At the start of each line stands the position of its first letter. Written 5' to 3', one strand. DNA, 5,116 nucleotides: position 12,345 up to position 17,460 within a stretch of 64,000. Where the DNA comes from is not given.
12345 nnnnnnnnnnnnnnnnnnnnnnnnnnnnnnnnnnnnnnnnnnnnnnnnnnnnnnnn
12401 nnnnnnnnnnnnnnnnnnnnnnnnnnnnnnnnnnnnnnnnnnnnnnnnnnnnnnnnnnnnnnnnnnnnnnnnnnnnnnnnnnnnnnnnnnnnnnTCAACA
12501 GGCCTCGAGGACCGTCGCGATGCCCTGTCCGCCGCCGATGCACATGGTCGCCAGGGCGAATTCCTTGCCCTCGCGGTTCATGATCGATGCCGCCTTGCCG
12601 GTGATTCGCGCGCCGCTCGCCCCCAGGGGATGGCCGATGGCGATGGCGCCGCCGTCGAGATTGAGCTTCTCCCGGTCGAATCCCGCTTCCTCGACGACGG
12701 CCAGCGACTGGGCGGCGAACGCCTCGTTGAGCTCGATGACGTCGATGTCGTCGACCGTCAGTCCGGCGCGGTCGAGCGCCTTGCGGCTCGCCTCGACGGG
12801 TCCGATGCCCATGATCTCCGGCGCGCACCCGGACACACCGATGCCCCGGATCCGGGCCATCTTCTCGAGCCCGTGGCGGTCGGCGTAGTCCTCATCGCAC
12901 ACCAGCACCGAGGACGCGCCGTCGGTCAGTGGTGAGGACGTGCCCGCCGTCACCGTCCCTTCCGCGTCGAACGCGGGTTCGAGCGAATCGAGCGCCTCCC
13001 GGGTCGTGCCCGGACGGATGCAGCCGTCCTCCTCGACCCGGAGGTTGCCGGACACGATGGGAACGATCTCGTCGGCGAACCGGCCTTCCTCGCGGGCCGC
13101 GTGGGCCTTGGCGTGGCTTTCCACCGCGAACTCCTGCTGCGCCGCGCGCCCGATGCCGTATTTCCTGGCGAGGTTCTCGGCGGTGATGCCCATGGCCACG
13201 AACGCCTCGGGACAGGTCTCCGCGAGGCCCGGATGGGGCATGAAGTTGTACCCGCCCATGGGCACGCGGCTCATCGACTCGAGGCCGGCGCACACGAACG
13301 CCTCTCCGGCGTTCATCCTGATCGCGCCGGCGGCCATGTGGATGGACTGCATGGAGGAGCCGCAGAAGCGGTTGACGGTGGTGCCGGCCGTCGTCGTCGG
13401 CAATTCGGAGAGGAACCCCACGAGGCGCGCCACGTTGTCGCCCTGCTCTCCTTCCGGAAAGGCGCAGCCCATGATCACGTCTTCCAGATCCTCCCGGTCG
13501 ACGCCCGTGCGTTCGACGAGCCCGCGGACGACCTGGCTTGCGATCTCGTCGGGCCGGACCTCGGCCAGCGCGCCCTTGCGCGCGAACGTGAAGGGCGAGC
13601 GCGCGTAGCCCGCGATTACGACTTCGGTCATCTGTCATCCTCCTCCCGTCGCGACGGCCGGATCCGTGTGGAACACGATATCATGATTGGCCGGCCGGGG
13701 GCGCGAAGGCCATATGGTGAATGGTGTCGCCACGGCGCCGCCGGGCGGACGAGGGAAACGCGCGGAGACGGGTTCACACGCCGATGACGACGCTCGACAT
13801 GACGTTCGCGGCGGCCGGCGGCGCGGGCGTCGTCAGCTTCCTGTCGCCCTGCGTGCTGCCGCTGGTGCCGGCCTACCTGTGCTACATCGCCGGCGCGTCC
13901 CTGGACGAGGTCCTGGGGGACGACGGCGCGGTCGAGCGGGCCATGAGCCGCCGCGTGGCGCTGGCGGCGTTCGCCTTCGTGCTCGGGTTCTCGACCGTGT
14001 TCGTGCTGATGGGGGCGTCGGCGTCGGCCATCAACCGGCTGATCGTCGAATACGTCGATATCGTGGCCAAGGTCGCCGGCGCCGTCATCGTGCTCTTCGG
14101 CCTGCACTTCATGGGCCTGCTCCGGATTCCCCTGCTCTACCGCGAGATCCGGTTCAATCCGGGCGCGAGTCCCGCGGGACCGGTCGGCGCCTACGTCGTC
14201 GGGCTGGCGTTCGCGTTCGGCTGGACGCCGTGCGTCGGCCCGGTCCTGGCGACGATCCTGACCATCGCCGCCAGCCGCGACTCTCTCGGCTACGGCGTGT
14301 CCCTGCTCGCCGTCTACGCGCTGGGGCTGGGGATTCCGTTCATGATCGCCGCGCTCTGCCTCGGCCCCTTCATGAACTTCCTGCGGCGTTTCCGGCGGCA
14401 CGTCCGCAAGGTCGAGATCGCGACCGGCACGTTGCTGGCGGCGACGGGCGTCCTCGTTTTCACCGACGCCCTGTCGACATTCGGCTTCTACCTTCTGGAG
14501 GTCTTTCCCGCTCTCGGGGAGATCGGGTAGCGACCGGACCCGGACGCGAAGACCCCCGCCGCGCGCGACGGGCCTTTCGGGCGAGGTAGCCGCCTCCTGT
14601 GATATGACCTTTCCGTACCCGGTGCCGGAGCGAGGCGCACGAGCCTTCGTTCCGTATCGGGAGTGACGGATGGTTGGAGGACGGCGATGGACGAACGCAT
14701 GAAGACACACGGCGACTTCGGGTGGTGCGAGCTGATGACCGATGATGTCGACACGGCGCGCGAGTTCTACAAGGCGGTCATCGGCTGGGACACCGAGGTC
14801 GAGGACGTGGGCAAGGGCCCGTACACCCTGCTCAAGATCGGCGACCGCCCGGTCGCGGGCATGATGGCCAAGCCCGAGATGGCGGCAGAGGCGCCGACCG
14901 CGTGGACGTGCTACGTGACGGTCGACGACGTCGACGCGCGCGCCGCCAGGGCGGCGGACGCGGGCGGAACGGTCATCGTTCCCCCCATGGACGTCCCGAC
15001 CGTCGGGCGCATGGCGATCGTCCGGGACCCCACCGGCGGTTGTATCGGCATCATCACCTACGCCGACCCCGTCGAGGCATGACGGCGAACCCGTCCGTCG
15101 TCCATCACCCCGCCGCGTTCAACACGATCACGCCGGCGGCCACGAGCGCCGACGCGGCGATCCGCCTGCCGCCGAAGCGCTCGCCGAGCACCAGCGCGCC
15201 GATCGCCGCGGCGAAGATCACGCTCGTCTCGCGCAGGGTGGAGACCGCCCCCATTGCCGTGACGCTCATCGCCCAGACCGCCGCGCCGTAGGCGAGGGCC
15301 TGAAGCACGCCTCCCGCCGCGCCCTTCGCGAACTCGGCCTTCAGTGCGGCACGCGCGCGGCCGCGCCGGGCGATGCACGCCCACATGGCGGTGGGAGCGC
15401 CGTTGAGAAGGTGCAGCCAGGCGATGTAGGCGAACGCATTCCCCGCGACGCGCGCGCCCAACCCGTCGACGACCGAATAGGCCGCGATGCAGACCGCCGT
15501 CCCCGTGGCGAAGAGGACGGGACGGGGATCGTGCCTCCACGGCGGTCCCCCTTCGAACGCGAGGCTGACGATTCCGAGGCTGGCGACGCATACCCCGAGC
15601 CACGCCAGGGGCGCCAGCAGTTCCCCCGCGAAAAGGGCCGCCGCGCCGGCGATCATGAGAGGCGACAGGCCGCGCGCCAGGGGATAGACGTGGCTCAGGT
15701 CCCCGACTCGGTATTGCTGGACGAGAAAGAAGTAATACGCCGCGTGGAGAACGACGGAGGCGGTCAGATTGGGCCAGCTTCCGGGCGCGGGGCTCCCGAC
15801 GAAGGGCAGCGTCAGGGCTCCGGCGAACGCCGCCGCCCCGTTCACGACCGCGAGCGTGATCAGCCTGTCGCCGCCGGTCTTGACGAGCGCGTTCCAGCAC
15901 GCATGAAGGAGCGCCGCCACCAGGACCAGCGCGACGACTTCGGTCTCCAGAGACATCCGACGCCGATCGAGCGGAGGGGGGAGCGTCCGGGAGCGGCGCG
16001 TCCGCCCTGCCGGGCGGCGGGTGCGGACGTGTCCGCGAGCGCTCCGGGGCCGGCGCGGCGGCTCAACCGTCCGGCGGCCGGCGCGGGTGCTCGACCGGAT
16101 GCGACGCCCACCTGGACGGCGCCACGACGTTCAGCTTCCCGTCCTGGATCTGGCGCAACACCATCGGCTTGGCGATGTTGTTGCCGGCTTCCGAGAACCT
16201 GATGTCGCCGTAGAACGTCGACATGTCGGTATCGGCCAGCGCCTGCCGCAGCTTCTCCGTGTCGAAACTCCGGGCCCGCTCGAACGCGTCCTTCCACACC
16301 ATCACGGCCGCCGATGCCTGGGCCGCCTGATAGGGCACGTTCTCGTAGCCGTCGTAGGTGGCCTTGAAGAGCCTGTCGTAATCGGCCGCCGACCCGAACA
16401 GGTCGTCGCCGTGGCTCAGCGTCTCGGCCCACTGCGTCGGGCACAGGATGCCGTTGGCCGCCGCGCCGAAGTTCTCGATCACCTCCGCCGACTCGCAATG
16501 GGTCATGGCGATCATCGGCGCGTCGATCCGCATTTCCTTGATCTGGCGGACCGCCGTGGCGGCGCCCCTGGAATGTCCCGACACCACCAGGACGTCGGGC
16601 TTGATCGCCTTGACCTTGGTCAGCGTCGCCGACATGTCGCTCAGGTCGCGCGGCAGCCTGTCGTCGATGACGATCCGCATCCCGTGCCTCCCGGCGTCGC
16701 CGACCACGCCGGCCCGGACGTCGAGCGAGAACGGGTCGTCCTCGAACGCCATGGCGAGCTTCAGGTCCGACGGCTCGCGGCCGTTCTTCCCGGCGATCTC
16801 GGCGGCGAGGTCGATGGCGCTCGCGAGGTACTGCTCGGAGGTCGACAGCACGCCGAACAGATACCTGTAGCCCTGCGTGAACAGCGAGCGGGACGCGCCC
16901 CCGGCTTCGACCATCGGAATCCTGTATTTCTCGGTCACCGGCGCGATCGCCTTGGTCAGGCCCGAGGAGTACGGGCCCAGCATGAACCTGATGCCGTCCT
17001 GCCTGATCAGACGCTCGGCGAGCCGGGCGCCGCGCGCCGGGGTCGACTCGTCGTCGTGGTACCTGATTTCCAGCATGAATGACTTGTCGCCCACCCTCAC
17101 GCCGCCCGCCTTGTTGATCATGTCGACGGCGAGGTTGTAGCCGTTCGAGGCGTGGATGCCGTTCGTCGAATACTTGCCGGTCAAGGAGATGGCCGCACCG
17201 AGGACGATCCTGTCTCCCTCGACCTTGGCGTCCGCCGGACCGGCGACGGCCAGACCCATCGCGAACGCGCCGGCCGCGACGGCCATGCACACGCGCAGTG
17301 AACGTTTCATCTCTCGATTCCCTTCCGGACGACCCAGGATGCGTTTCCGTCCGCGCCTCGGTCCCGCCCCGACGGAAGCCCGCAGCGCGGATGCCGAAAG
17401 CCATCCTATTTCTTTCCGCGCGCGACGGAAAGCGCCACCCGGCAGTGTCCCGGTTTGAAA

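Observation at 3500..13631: xsc-pta linked co-directionally to a tightly coupled beta-oxidation-like operon with a DmdC-type ACAD and a family III CoA-transferase, and no taurine genes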

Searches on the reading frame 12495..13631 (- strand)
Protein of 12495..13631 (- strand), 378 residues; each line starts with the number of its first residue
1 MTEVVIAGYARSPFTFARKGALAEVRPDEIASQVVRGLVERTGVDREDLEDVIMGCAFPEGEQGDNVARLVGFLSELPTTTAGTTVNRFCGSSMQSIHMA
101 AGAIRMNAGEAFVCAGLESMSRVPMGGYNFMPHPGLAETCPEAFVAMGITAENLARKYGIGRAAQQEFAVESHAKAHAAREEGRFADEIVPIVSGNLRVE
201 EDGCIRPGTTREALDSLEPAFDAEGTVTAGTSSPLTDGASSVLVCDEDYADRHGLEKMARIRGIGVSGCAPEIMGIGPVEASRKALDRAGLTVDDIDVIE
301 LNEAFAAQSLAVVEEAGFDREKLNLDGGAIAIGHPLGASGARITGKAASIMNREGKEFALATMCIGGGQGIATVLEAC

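Call 5: search_protein_families(library=pfam, proteins=[window:12495-13631:-], max_evalue=0.01)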
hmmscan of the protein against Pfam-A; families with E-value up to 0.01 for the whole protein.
window:12495-13631:- (378 aa): 3 families
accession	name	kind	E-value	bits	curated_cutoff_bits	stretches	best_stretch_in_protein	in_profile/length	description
PF00108.29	Thiolase_N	-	8.6e-65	219.1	26.4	1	4-248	1-260/260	Thiolase, N-terminal domain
PF02803.24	Thiolase_C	-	1.7e-47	160.5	27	1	256-376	2-122/123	Thiolase, C-terminal domain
PF22691.2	Thiolase_C_1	-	2.8e-05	24.3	28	1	279-318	21-60/144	Thiolase C-terminal domain-like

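Call 6: search_protein_families(library=ncbifam, proteins=[window:12495-13631:-], max_evalue=0.001)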
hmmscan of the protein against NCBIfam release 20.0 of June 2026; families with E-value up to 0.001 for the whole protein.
window:12495-13631:- (378 aa): 45 families (the best 25 are shown)
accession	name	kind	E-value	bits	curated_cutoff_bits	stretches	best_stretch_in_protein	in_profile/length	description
TIGR01930.1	AcCoA-C-Actrans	subfamily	3.4e-128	427.9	240.55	1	6-376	1-385/385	acetyl-CoA C-acyltransferase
NF006510.0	PRK08947.1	equivalog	5e-124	414.1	519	1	1-376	1-385/387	acetyl-CoA C-acyltransferase FadA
NF005805.0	PRK07661.1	equivalog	3.1e-119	398.4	633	1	1-377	1-390/391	acetyl-CoA C-acetyltransferase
NF005890.0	PRK07851.1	equivalog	1.2e-115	386.8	580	2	136-376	162-403/406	acetyl-CoA C-acetyltransferase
NF006553.0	PRK09052.1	equivalog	1.2e-114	383.5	567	1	2-378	6-399/399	acetyl-CoA C-acyltransferase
TIGR02445.1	fadA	equivalog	2.3e-114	382.4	591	1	3-376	1-383/385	acetyl-CoA C-acyltransferase FadA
NF005033.0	PRK06445.1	equivalog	1.2e-104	350.7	511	1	1-377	2-394/395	acetyl-CoA C-acetyltransferase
NF005494.0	PRK07108.1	equivalog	4e-102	342.1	615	1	1-376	1-390/392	acetyl-CoA C-acyltransferase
NF006551.0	PRK09050.1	subfamily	2.6e-100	336.3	605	2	146-376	162-399/401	3-oxoadipyl-CoA thiolase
NF006552.0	PRK09051.1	subfamily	2.5e-99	333.2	565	1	2-377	4-394/395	beta-ketothiolase BktB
NF004853.0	PRK06205.1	subfamily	7.3e-98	328.2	551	2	147-377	161-402/404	acetyl-CoA C-acetyltransferase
TIGR02430.1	pcaF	equivalog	8.3e-96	321.4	597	2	146-376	161-398/400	3-oxoadipyl-CoA thiolase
NF006090.0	PRK08242.1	equivalog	1.4e-95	320.8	514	2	2-226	2-229/402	acetyl-CoA C-acetyltransferase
NF006001.0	PRK08131.1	equivalog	7.6e-95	318.1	622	2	146-378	161-400/401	3-oxoadipyl-CoA thiolase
NF042999.1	bketothiol_BktB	equivalog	2.2e-93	313.6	725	1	3-376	4-392/394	beta-ketothiolase BktB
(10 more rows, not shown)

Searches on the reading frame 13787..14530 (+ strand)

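Call 21: search_protein_families(library=pfam, proteins=[window:13787-14530:+], max_evalue=0.001)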
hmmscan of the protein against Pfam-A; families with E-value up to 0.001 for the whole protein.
window:13787-14530:+ (247 aa): 1 family
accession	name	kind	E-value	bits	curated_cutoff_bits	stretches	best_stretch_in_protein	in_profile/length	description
PF02683.22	DsbD_TM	-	6e-13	49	27.1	1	10-209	8-202/219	Cytochrome C biogenesis protein transmembrane domain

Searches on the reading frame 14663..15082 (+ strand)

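Call 21: search_protein_families(library=pfam, proteins=[window:14663-15082:+], max_evalue=0.001)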
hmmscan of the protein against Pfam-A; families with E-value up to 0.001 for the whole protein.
window:14663-15082:+ (139 aa): 3 families
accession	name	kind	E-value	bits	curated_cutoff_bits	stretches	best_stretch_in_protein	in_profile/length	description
PF00903.31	Glyoxalase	-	5.3e-13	49.9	20.6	1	20-125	3-116/121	Glyoxalase/Bleomycin resistance protein/Dioxygenase superfamily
PF18029.7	Glyoxalase_6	-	5e-08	34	23.6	1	26-125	6-100/106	Glyoxalase-like domain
PF22677.2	Ble-like_N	-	4.5e-05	23.6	24.5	1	21-43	4-26/41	Bleomycin resistance protein-like N-terminal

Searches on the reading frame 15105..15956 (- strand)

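Call 21: search_protein_families(library=pfam, proteins=[window:15105-15956:-], max_evalue=0.001)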
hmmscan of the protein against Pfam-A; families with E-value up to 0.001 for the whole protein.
window:15105-15956:- (283 aa): 1 family
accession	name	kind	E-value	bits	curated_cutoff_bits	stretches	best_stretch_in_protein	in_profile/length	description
PF00892.27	EamA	-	1.4e-12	48.5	28.2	2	147-280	4-134/135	EamA-like transporter family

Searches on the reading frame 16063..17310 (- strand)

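Call 21: search_protein_families(library=pfam, proteins=[window:16063-17310:-], max_evalue=0.001)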
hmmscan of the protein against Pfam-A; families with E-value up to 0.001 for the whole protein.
window:16063-17310:- (415 aa): 3 families
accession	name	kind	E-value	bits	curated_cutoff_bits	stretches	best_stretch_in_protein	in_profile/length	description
PF13458.12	Peripla_BP_6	-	5.1e-47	161.6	31.7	1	35-392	2-343/343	Periplasmic binding protein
PF13433.12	Peripla_BP_5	-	2.1e-21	76.9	27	2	38-129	4-91/363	Periplasmic binding protein domain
PF01094.35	ANF_receptor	-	5.6e-10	39.2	25.4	1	58-165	6-109/353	Receptor family ligand binding region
